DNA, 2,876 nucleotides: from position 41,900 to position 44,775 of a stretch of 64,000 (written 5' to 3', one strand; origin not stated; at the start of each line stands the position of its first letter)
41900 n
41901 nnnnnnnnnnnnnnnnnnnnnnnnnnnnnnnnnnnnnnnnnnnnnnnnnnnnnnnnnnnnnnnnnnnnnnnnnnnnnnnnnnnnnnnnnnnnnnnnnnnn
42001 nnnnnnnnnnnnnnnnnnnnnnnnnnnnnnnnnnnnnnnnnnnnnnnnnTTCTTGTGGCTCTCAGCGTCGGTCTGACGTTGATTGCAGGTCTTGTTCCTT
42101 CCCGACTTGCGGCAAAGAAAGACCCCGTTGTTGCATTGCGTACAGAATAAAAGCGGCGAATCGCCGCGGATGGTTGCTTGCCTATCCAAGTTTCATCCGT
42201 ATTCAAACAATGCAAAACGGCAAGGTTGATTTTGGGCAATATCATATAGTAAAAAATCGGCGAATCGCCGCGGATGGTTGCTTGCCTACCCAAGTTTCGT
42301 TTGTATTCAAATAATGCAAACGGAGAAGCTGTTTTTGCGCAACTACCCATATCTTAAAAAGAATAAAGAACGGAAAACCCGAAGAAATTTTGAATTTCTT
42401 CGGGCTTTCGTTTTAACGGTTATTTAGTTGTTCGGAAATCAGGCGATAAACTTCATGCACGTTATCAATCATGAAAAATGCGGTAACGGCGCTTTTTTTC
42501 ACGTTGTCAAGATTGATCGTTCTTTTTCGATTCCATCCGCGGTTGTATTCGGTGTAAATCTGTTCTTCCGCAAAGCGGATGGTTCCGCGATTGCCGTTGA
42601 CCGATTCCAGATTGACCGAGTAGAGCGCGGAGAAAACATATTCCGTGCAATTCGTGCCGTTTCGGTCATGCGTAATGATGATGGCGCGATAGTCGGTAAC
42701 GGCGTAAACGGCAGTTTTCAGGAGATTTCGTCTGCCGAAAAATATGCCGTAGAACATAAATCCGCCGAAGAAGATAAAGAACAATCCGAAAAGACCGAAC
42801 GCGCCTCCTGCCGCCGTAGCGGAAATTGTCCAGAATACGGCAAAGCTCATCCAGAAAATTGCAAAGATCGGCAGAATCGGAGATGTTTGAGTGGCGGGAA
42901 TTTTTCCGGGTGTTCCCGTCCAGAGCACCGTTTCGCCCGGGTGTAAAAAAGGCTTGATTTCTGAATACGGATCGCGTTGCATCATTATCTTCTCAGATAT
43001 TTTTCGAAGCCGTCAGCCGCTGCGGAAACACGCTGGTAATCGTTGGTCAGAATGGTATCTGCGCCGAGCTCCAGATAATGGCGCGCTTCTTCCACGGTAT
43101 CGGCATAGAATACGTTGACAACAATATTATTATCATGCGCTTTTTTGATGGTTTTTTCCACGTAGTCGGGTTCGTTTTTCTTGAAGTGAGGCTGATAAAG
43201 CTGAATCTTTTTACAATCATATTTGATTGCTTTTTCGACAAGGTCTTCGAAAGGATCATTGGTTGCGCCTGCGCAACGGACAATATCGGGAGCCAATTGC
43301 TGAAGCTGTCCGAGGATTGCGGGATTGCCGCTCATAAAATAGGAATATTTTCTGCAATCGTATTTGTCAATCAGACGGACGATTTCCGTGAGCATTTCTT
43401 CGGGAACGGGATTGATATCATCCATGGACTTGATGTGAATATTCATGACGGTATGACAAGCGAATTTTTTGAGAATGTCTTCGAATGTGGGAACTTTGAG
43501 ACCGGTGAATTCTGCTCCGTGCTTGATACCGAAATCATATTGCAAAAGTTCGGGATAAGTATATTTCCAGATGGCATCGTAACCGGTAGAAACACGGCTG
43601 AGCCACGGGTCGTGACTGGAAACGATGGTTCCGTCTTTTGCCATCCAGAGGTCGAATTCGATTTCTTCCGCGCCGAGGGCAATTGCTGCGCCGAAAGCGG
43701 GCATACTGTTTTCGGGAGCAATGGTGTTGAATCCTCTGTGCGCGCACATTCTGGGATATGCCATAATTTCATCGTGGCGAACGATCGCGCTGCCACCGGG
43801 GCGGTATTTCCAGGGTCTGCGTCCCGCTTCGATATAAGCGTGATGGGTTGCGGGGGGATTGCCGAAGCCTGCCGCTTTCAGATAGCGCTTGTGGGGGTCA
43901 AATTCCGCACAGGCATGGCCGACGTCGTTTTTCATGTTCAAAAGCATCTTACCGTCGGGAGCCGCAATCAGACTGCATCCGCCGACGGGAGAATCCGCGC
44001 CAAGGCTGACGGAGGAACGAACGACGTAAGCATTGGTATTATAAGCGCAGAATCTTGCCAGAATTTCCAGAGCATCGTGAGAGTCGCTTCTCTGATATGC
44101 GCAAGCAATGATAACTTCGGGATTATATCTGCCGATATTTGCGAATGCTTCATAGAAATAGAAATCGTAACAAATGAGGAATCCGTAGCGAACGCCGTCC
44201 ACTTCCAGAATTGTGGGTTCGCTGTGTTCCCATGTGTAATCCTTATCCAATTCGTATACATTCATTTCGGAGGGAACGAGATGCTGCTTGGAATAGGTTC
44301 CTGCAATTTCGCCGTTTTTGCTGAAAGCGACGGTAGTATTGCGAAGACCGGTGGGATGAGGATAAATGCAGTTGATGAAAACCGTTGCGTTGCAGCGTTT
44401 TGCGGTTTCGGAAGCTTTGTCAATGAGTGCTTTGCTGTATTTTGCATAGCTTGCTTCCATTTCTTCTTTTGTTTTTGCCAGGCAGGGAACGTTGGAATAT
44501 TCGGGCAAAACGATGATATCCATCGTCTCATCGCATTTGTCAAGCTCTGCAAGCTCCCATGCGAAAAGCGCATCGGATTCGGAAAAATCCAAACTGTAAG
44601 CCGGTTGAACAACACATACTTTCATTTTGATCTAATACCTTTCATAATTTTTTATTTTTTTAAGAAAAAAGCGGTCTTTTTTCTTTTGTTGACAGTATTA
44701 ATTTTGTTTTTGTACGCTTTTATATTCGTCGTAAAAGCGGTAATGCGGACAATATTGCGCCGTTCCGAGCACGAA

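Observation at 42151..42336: Tandem pair of an ~80-nt structured repeat directly after the MacB-like ABC gene, with a third copy 20 kb away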

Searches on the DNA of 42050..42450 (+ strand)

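Call 5: search_rna_families(source=window, start=42050, end=42450, threshold=evalue, max_evalue=10, show_alignments=3)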
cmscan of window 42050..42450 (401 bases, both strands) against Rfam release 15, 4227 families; matches with E-value up to 10: 16.
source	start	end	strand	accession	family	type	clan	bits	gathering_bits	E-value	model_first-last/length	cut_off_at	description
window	42369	42413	-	RF01009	mir-M7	Gene; miRNA;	-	30.4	91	8.9e-05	1-67/67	no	mir-M7 microRNA precursor family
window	42300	42419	+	RF01606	plasmodium_snoR31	Gene; snRNA; snoRNA; HACA-box;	-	26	60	0.18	1-145/145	no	small nucleolar RNA snoR31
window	42373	42409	-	RF04255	MIR8001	Gene; miRNA;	-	25.8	90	0.0085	15-51/67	no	MIR8001 microRNA precursor family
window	42373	42409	+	RF04255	MIR8001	Gene; miRNA;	-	22.8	90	0.051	15-51/67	no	MIR8001 microRNA precursor family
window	42125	42220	-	RF00667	mir-33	Gene; miRNA;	-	18.6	50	0.12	1-69/69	no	mir-33 microRNA precursor family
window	42373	42409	-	RF04134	MIR7504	Gene; miRNA;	-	16.5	83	4.3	1-124/124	no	MIR7504 microRNA precursor family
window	42368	42413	+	RF03598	MIR6024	Gene; miRNA;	-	16.3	72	1.6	1-99/99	no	MIR6024 microRNA precursor family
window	42370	42415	-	RF00697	mir-186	Gene; miRNA;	-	15.3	70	4.6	1-82/82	no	mir-186 microRNA precursor family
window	42373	42409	+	RF04134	MIR7504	Gene; miRNA;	-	15.3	83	8.7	1-124/124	no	MIR7504 microRNA precursor family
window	42329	42369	+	RF00180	REN-SRE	Cis-reg;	-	15.1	41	0.37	1-27/37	no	Renin stability regulatory element (REN-SRE)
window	42354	42427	-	RF03598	MIR6024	Gene; miRNA;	-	14.8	72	4.1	1-99/99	no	MIR6024 microRNA precursor family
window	42270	42350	+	RF00972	mir-651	Gene; miRNA;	-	14.6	106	6.2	1-86/86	no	mir-651 microRNA precursor family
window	42126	42219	+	RF00667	mir-33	Gene; miRNA;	-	12.6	50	6.9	1-69/69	no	mir-33 microRNA precursor family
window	42373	42425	-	RF02590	Spy1186876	Gene; sRNA;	-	11.7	208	3.7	188-241/243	no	S. pyogenes small RNA 1186876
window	42120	42166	-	RF02401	ClpQY_promoter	Cis-reg;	-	10.5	42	9.3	1-50/57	no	ClpQY promoter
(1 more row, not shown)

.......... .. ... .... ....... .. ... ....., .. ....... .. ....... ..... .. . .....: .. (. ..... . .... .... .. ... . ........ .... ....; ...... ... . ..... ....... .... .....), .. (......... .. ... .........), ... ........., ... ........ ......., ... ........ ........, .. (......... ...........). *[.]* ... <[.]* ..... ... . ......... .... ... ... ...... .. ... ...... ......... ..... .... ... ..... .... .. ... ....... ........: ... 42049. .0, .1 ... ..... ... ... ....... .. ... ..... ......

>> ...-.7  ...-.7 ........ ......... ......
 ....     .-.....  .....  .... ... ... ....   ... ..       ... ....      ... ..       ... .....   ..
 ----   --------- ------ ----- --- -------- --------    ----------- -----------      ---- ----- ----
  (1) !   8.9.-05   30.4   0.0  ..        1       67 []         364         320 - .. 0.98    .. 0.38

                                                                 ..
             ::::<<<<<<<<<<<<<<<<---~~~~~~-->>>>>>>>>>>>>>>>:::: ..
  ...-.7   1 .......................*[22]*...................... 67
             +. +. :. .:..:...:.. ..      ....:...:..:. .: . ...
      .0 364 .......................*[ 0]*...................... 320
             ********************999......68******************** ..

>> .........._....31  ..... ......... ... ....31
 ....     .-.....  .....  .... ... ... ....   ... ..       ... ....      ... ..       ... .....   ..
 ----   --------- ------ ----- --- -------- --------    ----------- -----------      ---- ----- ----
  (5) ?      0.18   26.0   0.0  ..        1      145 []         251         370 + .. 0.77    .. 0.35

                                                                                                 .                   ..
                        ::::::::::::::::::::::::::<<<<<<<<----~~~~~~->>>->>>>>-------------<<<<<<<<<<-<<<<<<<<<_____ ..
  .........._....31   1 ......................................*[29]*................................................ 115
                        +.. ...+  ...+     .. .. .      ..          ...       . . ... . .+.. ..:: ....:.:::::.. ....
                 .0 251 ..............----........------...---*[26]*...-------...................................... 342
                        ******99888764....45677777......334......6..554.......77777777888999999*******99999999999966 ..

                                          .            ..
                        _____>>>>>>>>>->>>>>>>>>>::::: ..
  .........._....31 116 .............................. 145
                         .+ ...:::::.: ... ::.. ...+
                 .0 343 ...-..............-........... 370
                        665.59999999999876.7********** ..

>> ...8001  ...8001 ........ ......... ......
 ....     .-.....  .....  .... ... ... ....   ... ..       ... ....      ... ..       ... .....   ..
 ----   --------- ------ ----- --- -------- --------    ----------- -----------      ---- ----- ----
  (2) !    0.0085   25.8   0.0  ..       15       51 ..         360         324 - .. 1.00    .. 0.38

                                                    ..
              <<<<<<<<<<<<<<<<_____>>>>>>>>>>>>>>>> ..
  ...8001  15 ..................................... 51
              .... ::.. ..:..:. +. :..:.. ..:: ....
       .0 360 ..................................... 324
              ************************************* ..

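Call 51: build_rna_model(alignment_id=A3, structure=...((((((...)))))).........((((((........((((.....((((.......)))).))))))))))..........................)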
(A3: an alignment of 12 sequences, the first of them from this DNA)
Model R1 built from alignment A3 (12 sequences, 102 columns); structure: as given.
model positions 101; base pairs 20; branch points 1; effective number of sequences 2.74; information 0.59 bits per position. Calibrated on 0.2 Mb of random sequence (short: E-values are rough).
structure used (alignment columns):
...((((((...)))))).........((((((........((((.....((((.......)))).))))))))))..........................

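Call 52: search_with_rna_model(model_id=R1, sources=[window, L001, L024, L043, L047, L052, L056, L060, L074, L081, L085, L086, L087, L088, L089, L090, L091, L092, L093, L094], max_evalue=1, make_alignment=true)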
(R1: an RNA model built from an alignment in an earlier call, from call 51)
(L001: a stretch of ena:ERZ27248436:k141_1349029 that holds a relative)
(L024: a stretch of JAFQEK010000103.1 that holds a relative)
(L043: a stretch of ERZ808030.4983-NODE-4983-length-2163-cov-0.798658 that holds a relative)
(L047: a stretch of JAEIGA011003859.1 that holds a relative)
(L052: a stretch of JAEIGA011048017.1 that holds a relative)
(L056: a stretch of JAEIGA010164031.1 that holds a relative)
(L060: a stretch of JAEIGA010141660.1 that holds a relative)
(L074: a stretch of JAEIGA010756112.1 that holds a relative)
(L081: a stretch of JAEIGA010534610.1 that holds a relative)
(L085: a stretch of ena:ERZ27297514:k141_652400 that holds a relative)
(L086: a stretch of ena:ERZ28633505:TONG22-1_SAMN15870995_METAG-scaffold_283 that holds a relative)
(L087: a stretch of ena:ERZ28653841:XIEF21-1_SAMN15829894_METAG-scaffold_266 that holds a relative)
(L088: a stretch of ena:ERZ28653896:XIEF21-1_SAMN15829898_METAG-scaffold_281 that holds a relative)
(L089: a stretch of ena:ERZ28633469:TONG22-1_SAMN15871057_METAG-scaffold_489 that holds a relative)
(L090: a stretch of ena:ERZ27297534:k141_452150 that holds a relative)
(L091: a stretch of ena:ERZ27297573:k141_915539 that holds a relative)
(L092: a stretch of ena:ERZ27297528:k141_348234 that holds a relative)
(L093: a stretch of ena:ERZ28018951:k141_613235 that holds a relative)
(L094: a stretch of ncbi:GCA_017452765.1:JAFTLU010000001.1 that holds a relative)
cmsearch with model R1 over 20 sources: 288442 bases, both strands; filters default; matches with E-value up to 1: 23.
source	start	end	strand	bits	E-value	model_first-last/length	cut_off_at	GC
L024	2762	2862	-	113.8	4.5e-28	1-101/101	no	0.46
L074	634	733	+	110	5.1e-27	1-101/101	no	0.5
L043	1406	1505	+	109.4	7.4e-27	1-101/101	no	0.5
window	42150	42250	+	106.8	3.9e-26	1-101/101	no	0.45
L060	1022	1121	-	102.8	4.8e-25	1-101/101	no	0.51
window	62139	62237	-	94.1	1.2e-22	1-101/101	no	0.43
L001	9870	9968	+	94.1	1.2e-22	1-101/101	no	0.43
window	42254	42353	+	91.4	6.5e-22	1-101/101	no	0.46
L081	857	956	+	91.4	6.6e-22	1-101/101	no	0.46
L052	1083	1182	+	84.1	7e-20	1-101/101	no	0.48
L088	20096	20195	-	80.9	5.3e-19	1-101/101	no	0.58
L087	7642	7743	+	74.1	3.9e-17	1-101/101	no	0.43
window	56113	56212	-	72.6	1e-16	1-101/101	no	0.46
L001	15895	15994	+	72.6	1e-16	1-101/101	no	0.46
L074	532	630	+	62.2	7.6e-14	1-101/101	no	0.4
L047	1211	1280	+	54.9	7.4e-12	1-101/101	no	0.49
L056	1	50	-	48.8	3.7e-10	1-50/101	3'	0.54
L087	15137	15225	-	42.3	2.3e-08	1-101/101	no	0.37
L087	16741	16850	+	26.9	0.0004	1-101/101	no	0.38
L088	1649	1726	-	18.8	0.066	1-101/101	no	0.44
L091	18740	18839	-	16.5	0.29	1-101/101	no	0.5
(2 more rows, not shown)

Alignment A4: 23 matches aligned to the model, 149 columns, each read 5' to 3' on its own strand. Consensus structure (alignment columns), stored with it:
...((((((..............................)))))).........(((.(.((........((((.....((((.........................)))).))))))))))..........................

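Call 67: search_with_rna_model(model_id=R1, sources=[L095, L096, L097], max_evalue=1)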
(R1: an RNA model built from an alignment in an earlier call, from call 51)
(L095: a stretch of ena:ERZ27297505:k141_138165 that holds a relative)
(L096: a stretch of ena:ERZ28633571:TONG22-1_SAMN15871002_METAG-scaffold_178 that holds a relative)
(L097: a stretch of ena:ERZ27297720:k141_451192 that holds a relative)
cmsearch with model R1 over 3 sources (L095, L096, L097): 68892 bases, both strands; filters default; matches with E-value up to 1: 1.
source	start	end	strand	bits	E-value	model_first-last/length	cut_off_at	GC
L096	19183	19225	+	14.2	0.3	1-101/101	no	0.33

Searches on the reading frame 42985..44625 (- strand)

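Call 8: search_protein_families(library=pfam, proteins=[window:42985-44625:-])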
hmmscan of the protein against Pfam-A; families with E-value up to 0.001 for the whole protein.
window:42985-44625:- (546 aa): 2 families
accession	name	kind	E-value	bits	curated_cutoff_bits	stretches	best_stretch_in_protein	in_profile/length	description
PF03009.23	GDPD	-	1.3e-31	111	23.6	1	296-529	1-241/244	Glycerophosphoryl diester phosphodiesterase family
PF00795.27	CN_hydrolase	-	1.8e-20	73.8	23.2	1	12-228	12-231/256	Carbon-nitrogen hydrolase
